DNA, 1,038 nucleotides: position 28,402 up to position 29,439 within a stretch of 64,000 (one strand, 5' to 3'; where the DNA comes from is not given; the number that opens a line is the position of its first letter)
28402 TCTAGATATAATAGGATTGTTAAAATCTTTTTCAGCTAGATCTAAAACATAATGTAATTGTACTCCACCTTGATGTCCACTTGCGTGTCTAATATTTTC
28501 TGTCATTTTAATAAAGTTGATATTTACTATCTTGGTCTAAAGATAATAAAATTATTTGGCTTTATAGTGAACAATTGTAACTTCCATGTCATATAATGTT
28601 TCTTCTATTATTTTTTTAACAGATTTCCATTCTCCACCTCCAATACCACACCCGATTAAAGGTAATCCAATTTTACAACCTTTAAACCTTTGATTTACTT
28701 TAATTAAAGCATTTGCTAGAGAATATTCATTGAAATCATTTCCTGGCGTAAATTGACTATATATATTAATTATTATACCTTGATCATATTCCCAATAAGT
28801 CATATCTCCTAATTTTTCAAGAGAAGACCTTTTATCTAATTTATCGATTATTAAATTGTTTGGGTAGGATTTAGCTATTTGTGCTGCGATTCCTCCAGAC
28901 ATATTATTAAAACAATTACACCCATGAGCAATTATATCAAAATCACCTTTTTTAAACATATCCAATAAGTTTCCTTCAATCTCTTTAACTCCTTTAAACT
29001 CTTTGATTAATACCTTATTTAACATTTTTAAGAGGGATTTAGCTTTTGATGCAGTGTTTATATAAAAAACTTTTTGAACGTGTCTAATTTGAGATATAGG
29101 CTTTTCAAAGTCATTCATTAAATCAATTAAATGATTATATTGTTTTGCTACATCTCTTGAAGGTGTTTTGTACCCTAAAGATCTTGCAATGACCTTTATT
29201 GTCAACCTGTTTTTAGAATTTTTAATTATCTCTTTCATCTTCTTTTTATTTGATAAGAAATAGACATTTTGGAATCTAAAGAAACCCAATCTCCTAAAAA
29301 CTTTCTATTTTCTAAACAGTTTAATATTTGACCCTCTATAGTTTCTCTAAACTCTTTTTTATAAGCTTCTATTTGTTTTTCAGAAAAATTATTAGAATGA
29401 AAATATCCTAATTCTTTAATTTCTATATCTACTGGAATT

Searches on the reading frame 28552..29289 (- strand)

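Call 35: search_protein_families(library=phrogs, proteins=[window:28552-29289:-], max_evalue=0.00001)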
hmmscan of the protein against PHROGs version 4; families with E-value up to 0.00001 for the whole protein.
window:28552-29289:- (245 aa): 2 families
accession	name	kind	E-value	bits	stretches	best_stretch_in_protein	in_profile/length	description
phrog_335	-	other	7.9e-54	184.4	1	68-244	25-205/422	phosphatase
phrog_15329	-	unknown function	2.3e-07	32.1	1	173-241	28-98/104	-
